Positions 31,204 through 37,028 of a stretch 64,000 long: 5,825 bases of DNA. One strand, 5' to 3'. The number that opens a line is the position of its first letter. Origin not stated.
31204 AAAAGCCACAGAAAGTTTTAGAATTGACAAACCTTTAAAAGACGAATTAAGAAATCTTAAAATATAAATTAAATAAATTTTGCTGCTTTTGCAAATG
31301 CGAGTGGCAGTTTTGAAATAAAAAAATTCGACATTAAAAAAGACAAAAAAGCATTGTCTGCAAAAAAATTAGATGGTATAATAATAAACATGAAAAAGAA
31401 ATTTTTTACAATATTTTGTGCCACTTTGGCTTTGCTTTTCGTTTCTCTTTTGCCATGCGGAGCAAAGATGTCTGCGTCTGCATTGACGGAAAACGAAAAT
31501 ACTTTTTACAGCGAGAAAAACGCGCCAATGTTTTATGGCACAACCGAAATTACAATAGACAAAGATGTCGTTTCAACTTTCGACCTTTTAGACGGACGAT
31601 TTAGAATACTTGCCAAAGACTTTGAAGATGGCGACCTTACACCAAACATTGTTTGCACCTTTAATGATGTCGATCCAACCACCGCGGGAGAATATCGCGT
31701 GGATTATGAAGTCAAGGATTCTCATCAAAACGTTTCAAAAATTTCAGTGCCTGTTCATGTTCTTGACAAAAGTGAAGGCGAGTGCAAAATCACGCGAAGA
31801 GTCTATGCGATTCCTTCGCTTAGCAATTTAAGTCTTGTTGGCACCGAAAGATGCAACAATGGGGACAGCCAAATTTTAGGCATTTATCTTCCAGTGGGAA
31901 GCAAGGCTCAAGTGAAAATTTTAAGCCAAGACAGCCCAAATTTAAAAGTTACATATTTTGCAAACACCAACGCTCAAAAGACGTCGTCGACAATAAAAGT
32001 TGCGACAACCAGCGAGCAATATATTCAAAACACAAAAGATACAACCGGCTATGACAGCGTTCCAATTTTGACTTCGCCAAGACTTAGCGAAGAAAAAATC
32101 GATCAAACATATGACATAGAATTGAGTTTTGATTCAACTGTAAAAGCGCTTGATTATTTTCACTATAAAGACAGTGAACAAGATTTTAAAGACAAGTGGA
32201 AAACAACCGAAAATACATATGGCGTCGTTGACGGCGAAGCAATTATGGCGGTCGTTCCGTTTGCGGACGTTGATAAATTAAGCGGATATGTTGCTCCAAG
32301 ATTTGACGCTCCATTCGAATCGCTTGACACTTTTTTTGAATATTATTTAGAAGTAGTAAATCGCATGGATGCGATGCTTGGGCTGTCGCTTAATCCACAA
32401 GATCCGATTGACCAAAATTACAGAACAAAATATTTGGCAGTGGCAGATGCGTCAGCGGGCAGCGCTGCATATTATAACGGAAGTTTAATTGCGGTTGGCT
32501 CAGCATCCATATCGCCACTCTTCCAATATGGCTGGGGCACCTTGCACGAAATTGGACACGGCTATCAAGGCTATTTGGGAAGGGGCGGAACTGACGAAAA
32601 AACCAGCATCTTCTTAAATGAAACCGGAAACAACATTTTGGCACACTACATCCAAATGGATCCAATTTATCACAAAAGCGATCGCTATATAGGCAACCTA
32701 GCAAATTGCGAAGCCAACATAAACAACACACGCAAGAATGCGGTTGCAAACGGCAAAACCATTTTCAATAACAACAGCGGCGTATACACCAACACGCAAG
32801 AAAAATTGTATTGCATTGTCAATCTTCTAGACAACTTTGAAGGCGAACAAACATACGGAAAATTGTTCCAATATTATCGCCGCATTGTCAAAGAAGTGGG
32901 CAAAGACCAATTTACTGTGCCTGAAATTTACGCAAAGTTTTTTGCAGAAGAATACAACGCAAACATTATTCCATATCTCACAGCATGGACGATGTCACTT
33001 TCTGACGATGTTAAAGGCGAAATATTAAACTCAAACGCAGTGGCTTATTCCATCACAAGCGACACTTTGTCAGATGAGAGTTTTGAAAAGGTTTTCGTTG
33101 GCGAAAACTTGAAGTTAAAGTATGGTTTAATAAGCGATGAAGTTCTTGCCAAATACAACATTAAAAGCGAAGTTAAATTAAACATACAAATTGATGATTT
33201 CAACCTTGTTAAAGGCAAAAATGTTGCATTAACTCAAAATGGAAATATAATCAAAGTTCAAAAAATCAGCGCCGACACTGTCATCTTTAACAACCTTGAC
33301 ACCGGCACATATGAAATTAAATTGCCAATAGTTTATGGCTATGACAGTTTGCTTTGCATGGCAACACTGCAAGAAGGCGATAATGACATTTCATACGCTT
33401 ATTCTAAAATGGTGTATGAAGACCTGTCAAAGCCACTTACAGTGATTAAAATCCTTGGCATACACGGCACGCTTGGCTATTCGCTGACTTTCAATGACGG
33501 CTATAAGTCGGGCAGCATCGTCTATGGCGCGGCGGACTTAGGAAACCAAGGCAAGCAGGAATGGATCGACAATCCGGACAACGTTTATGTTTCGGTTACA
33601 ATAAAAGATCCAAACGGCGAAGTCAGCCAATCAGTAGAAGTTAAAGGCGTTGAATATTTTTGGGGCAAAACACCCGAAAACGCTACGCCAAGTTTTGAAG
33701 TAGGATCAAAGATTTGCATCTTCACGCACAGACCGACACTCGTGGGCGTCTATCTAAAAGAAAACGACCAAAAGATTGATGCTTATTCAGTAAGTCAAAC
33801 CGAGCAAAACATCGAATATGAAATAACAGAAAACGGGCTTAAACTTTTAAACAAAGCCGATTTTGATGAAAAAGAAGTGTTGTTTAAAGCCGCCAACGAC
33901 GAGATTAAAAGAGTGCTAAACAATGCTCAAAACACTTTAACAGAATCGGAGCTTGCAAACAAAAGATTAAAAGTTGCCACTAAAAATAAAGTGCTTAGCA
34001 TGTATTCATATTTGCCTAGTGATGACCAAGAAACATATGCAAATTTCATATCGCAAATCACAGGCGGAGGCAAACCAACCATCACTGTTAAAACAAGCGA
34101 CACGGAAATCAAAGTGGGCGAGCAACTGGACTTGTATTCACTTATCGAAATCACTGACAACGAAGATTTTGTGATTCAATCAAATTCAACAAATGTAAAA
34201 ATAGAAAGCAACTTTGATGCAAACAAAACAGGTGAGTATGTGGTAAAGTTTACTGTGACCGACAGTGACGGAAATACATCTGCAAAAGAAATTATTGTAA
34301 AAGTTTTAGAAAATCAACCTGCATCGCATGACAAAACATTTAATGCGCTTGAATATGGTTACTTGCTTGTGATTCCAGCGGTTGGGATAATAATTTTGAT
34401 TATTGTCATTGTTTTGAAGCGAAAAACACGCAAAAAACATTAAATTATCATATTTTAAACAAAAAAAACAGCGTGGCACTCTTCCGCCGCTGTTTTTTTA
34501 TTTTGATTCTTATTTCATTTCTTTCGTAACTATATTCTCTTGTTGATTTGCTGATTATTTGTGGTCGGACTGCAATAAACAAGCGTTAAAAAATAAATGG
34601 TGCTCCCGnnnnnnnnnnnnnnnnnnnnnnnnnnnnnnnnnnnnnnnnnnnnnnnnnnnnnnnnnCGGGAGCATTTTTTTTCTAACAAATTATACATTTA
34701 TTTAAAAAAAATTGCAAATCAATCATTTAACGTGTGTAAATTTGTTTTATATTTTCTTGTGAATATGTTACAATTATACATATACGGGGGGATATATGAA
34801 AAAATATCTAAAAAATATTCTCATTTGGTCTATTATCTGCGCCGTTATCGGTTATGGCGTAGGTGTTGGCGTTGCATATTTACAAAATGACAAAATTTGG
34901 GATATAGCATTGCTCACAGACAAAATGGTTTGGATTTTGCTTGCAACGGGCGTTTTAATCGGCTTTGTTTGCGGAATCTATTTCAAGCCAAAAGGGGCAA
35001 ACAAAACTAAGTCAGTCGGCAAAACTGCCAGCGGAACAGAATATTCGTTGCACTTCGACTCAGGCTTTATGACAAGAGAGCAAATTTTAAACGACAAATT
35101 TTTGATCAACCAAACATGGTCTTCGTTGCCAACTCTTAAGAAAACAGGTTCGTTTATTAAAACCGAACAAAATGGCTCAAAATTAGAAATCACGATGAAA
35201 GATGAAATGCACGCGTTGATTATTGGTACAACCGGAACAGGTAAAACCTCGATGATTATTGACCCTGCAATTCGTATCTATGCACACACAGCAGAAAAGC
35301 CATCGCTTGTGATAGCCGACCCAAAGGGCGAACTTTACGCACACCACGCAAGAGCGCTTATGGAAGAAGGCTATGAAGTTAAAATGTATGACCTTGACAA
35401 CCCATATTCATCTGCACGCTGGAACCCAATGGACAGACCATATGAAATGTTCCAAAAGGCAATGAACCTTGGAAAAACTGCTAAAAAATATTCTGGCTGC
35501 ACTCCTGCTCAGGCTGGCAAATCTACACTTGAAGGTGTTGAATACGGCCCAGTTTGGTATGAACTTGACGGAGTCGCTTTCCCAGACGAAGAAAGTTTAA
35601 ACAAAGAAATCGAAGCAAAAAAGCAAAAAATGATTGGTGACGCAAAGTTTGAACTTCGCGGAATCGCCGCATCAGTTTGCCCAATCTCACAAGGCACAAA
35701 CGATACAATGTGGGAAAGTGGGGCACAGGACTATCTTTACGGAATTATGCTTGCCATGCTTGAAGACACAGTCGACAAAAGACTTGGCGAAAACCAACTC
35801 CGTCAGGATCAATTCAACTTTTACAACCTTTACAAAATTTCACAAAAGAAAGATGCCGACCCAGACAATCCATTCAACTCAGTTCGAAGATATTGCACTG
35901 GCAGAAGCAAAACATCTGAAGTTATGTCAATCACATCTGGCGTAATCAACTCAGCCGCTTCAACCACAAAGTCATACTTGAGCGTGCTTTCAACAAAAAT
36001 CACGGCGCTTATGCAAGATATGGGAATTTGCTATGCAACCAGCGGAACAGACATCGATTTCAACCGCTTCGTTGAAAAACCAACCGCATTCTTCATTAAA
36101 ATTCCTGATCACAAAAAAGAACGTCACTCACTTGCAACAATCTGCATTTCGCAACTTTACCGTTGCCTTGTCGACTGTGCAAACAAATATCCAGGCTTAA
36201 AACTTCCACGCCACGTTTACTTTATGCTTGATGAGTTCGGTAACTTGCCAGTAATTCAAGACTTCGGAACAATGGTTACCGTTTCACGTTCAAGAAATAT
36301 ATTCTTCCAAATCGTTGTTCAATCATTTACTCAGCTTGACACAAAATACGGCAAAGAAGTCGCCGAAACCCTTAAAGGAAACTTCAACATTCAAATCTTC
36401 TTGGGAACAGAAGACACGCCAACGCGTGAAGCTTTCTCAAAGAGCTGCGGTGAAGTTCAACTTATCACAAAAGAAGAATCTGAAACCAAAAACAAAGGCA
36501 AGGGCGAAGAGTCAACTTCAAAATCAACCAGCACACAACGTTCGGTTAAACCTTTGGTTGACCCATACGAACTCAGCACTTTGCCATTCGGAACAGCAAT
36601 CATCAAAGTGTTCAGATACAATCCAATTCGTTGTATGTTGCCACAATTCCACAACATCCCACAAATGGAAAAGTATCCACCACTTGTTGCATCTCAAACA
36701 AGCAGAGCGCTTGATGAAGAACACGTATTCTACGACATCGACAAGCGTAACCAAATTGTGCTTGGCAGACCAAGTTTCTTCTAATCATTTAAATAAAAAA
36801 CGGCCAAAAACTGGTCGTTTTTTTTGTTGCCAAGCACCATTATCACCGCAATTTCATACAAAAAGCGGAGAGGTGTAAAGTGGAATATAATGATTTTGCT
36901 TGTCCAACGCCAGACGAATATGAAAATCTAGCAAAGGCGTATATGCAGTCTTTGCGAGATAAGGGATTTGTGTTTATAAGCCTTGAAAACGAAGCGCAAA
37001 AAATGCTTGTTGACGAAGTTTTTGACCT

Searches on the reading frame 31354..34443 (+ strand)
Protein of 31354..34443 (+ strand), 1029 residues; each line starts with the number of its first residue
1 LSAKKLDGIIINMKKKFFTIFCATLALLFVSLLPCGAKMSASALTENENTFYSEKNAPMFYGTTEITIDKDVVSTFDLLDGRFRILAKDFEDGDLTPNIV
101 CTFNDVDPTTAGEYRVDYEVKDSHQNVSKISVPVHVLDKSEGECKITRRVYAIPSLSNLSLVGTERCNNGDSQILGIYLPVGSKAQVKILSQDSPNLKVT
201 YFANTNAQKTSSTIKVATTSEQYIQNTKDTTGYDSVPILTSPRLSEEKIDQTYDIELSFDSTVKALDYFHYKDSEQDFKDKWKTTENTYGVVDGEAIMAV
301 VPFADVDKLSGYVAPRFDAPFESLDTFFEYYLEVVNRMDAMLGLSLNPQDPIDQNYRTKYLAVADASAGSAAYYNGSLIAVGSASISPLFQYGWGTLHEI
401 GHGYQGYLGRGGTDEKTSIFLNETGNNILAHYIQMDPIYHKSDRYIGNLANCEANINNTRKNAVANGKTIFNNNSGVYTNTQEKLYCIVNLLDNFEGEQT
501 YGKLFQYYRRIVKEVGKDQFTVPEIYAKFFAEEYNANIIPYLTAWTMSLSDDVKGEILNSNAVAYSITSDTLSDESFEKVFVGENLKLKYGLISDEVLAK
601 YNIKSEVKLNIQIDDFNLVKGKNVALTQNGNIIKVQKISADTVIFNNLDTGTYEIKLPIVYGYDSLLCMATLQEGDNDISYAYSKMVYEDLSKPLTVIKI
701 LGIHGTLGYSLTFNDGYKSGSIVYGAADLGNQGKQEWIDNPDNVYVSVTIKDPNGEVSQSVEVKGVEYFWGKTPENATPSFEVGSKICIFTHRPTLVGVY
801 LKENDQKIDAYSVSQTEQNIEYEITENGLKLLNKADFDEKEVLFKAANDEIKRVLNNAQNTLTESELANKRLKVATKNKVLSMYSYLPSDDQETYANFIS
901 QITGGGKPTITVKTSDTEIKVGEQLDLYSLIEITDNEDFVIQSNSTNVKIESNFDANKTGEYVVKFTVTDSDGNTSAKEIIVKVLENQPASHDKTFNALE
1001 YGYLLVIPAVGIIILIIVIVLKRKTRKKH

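Call 54: search_protein_families(library=pfam, proteins=[window:31354-34443:+])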
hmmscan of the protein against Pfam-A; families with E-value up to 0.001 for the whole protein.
window:31354-34443:+ (1029 aa): 5 families
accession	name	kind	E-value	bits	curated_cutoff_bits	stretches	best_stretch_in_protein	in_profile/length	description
PF16403.11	Bact_surface_Ig-like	-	1.9e-12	47.5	27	2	87-134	24-69/71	Bacterial surface protein, Ig-like domain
PF13402.12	Peptidase_M60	-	5.3e-11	43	25.8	1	272-545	12-274/275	Peptidase M60, enhancin and enhancin-like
PF18981.6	InlK_D3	-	5.6e-05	23.6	25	0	944-984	30-75/75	Internalin K domain (D3/D4)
PF03272.18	Mucin_bdg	-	6e-05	23.3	27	1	742-829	37-116/116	Putative mucin or carbohydrate-binding module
PF17378.7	REC104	-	0.00029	21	27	0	591-692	21-118/182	Meiotic recombination protein REC104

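Call 56: find_encoding_contigs(protein=window:31354-34443:+, flank=8000, max_places=10)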
Protein window:31354-34443:+ (1029 aa): 1 contig read that carries it; 1 place shown.
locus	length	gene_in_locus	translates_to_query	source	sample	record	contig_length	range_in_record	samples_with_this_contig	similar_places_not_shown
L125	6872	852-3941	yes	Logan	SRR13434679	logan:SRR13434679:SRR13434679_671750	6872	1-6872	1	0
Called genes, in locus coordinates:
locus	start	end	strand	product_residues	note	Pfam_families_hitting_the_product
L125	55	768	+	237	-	PF08713:DNA_alkylation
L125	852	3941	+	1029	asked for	PF16403:Bact_surface_Ig-like (faint), PF13402:Peptidase_M60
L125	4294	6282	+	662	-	PF02534:T4SS-DNA_transf, PF10412:TrwB_AAD_bind, PF12696:TraG-D_C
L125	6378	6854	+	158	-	-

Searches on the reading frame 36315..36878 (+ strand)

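Call 77: search_protein_families(library=pfam, proteins=[window:36315-36878:+], max_evalue=0.1)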
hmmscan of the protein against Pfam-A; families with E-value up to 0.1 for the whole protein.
window:36315-36878:+ (187 aa): 2 families
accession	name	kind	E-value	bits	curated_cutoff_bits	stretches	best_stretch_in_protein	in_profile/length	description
PF15369.11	KIAA1328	-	0.01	16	27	1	20-162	88-234/327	Uncharacterised protein KIAA1328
PF24011.1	DUF7325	-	0.072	13.8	27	0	22-71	61-107/131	Family of unknown function (DUF7325)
